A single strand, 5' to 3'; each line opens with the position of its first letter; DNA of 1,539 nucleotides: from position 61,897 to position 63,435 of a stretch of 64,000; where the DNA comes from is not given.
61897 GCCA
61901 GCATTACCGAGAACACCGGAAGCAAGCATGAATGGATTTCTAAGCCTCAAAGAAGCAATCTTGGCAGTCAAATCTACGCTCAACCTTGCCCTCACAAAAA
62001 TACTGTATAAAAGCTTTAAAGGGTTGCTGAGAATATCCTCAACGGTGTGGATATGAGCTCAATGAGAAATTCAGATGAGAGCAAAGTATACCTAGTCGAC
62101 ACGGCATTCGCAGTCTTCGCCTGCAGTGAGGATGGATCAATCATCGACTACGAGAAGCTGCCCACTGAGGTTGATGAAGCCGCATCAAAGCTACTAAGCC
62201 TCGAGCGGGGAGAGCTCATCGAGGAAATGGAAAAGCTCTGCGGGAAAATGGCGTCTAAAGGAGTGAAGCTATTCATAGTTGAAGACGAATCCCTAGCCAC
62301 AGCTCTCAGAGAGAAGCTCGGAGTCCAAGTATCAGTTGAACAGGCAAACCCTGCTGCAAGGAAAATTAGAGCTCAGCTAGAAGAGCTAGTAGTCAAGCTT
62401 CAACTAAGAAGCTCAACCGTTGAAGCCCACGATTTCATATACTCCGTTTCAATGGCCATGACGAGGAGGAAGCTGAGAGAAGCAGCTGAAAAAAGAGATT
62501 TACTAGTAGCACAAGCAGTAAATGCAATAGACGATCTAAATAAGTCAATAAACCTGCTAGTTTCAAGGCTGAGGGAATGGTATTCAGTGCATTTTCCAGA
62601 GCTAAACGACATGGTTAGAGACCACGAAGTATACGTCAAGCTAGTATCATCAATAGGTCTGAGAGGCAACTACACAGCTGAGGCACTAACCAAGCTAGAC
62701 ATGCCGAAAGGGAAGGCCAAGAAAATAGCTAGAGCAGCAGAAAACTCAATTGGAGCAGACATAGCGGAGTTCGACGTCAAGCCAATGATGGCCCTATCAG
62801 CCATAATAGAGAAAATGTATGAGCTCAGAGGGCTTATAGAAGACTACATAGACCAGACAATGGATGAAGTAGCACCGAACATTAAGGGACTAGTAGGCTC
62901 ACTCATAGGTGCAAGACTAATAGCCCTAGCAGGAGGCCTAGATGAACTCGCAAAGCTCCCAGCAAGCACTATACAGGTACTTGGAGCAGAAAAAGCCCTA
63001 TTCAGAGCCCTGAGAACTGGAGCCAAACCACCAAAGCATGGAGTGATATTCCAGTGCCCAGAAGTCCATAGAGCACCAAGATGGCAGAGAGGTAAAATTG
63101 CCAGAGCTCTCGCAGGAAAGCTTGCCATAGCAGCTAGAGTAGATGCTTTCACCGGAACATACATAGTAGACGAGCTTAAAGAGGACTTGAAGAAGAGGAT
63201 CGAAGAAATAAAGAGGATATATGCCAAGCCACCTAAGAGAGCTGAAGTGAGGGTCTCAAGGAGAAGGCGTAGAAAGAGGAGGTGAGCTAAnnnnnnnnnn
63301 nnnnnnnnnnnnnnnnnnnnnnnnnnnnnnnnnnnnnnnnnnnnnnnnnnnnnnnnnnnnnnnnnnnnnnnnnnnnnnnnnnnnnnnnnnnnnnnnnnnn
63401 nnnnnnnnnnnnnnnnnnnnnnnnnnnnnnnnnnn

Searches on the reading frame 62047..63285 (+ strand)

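Call 62: search_protein_families(library=ncbifam, proteins=[window:62047-63285:+], max_evalue=1e-10)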
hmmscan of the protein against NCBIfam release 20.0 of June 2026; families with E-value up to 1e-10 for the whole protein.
window:62047-63285:+ (412 aa): 1 family
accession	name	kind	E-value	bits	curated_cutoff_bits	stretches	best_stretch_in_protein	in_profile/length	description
NF011121.0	PRK14552.1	equivalog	2.1e-158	527.8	452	1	13-411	2-399/417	C/D box methylation guide ribonucleoprotein complex aNOP56 subunit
